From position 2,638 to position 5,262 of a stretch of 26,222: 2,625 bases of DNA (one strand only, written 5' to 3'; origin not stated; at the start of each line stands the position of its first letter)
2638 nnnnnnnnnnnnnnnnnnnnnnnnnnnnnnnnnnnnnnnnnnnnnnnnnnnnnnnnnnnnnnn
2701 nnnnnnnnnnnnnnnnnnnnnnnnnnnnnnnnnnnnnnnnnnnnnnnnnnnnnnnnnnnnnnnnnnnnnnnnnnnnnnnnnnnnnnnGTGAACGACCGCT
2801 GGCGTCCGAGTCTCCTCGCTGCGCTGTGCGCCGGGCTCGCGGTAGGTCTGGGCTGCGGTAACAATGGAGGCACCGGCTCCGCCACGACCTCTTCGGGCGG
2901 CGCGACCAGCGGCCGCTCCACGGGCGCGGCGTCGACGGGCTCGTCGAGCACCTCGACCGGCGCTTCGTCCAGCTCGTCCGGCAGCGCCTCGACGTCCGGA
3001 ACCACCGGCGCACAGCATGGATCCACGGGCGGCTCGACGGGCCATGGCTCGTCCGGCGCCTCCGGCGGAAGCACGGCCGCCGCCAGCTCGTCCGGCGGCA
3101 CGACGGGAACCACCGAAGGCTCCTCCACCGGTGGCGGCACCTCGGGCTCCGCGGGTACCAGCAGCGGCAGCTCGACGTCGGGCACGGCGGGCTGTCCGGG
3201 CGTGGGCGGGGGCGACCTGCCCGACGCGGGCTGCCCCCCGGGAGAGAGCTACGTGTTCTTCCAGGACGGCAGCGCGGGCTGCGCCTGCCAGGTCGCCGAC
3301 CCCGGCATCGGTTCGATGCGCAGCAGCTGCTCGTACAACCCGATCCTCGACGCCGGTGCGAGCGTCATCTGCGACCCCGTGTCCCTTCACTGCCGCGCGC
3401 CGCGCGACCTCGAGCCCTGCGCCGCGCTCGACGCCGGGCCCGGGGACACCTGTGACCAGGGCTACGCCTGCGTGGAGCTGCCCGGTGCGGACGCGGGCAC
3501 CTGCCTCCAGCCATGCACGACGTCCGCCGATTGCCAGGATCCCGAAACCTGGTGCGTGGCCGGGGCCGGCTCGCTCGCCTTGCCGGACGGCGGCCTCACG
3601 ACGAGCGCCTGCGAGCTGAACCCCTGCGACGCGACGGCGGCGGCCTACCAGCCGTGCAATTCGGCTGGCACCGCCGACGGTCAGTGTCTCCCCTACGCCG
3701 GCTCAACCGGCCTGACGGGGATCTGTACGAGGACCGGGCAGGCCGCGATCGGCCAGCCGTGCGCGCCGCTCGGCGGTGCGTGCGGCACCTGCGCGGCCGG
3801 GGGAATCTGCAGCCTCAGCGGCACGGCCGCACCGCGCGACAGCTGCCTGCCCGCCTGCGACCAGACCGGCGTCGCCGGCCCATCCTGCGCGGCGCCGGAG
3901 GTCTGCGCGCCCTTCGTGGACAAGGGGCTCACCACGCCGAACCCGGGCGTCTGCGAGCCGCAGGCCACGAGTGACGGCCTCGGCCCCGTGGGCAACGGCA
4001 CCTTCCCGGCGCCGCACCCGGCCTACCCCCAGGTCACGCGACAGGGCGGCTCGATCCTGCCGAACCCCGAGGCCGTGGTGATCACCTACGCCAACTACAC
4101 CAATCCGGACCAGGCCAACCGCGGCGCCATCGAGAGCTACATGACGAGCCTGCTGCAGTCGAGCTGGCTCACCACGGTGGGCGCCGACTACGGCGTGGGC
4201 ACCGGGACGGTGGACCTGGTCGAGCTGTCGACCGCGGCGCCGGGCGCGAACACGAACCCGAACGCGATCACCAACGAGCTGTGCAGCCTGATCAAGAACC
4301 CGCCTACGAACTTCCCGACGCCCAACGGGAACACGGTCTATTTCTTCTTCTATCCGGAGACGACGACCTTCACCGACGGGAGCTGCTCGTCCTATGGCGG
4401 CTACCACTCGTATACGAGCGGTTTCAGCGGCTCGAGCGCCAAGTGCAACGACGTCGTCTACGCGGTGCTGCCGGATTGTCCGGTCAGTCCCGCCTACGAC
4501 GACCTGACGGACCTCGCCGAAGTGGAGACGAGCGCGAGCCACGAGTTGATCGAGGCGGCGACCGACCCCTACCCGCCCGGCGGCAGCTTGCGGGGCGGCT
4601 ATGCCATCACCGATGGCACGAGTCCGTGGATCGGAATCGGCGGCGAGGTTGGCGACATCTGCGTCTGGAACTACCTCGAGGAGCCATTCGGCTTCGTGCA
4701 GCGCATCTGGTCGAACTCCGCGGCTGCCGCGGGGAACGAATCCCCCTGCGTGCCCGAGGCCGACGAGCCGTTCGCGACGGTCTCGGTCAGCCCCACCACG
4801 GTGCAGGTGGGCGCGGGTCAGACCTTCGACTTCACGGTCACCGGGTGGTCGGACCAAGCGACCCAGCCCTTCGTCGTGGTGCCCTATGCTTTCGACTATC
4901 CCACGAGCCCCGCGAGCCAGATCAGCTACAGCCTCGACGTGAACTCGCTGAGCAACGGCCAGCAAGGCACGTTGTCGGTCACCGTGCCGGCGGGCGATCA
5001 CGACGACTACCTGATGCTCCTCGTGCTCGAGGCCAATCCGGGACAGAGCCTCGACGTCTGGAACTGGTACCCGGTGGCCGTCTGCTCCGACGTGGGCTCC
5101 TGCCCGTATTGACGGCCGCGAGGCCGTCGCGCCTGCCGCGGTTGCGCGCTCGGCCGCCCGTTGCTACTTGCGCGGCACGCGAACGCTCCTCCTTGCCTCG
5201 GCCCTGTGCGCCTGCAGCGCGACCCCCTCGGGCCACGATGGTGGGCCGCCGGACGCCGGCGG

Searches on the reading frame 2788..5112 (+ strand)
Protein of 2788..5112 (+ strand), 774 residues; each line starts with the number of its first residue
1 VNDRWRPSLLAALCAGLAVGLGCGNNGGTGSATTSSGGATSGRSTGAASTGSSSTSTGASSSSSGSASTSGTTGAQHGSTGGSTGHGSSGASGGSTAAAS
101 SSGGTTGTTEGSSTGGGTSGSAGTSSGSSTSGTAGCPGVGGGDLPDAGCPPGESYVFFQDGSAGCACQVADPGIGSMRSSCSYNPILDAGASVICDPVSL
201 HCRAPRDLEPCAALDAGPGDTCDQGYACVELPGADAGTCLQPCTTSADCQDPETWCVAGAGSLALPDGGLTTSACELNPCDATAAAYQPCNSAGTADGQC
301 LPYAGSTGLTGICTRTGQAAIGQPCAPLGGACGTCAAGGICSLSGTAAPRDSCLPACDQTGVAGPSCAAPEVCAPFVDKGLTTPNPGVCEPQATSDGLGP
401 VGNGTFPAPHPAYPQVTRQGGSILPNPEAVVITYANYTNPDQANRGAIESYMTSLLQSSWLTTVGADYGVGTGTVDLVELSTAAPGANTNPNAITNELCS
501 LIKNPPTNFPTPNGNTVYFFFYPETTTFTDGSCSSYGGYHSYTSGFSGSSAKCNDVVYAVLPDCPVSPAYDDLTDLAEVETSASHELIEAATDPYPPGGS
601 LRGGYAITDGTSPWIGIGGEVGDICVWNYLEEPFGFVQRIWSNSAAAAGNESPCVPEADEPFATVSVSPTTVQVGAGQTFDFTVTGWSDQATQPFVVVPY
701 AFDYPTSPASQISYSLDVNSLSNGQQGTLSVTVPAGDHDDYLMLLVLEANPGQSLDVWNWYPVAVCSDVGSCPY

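Call 44: search_protein_families(library=pfam, proteins=[window:2788-5112:+], max_evalue=0.001)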
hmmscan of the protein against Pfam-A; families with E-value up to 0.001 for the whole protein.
window:2788-5112:+ (774 aa): 1 family
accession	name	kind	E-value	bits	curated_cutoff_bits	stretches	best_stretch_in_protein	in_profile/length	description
PF02977.21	CarbpepA_inh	-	0.00037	20.6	25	0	235-278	4-45/46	Carboxypeptidase A inhibitor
